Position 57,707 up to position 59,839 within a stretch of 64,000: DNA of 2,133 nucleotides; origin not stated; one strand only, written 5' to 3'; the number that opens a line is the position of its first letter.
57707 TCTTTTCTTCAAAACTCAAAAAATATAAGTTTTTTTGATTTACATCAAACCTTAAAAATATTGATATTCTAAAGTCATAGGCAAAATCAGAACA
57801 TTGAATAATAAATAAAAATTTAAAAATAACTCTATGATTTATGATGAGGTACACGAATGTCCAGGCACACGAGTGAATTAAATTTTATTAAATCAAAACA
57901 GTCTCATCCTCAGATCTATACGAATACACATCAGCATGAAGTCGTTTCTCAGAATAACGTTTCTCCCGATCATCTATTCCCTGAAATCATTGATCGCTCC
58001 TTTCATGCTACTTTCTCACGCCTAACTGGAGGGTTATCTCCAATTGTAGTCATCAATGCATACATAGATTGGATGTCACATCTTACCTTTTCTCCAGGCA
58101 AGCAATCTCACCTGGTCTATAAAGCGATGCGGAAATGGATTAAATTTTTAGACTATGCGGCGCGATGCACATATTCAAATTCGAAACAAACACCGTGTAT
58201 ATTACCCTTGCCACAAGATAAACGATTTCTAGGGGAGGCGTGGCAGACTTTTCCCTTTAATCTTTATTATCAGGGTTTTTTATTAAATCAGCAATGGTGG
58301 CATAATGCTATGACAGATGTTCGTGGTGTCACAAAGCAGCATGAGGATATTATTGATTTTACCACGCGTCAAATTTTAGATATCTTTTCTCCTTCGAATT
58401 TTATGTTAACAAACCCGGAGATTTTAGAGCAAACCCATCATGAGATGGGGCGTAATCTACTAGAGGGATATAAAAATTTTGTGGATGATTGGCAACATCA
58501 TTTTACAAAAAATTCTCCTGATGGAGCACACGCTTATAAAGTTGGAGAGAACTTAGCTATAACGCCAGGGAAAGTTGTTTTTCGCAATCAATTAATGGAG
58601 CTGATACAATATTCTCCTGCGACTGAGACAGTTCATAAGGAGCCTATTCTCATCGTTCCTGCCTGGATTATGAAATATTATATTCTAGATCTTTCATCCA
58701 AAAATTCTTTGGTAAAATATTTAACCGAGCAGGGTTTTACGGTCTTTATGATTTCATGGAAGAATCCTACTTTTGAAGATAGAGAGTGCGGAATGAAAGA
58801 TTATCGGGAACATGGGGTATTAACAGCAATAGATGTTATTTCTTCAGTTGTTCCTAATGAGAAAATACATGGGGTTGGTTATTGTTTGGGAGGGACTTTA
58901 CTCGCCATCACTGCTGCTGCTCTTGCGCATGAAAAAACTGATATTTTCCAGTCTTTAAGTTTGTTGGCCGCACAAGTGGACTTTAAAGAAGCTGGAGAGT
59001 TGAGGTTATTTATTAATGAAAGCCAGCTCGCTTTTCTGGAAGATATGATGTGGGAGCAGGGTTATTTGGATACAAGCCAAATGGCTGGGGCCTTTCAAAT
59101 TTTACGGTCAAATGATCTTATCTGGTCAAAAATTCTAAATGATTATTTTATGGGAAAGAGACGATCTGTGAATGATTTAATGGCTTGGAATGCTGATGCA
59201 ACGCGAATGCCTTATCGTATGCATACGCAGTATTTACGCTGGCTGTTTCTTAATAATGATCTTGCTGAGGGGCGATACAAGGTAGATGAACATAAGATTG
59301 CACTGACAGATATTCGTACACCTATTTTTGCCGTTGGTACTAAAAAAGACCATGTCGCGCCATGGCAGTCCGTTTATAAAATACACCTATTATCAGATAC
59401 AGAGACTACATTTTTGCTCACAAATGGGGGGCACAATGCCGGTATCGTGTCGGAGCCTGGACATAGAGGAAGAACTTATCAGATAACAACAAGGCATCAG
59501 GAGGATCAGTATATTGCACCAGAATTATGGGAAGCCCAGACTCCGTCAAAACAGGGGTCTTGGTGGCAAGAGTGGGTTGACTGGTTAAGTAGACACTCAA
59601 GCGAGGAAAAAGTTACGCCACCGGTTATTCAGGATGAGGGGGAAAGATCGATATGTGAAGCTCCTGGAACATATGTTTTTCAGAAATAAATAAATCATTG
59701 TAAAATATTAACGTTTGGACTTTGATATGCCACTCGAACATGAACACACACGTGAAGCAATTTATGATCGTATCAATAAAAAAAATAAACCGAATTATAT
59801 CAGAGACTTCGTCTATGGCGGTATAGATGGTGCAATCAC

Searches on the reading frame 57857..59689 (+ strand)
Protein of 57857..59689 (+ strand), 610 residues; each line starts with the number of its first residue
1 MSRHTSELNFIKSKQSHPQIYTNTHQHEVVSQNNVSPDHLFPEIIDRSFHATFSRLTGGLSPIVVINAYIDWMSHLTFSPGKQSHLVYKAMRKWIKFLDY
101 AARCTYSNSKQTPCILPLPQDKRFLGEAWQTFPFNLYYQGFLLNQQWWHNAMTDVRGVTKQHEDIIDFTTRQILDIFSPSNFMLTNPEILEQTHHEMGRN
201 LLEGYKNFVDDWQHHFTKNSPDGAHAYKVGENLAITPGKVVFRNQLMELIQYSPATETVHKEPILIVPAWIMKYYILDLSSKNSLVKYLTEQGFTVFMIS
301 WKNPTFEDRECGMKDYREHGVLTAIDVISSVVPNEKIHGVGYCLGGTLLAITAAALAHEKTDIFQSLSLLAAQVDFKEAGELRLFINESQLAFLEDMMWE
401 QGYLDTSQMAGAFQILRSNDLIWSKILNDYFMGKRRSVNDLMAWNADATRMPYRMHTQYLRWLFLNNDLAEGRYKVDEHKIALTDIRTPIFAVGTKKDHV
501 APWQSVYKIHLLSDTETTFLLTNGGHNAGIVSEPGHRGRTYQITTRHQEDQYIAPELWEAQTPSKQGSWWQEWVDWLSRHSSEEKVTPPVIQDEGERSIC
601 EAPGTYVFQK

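Call 33: find_encoding_contigs(protein=window:57857-59689:+, flank=10000, max_places=4)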
Protein window:57857-59689:+ (610 aa): 1 contig read that carries it; 1 place shown.
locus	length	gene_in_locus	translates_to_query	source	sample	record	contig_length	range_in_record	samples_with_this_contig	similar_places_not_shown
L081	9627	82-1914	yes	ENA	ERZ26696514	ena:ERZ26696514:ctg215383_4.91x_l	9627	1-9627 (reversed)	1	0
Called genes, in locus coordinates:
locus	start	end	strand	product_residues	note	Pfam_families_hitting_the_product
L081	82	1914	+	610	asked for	PF12551:PHBC_N, PF07167:PhaC_N, PF00561:Abhydrolase_1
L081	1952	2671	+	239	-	PF01988:VIT1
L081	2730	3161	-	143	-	PF09361:Phasin_2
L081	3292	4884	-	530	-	PF06414:Zeta_toxin, PF13238:AAA_18 (weak), PF13671:AAA_33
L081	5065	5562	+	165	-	PF00011:HSP20, PF17886:ArsA_HSP20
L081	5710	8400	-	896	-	PF00690:Cation_ATPase_N, PF00122:E1-E2_ATPase, PF00702:Hydrolase, PF13246:Cation_ATPase, PF08282:Hydrolase_3 (faint), PF00689:Cation_ATPase_C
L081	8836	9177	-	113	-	PF13442:Cytochrome_CBB3, PF00034:Cytochrom_C (weak)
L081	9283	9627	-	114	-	?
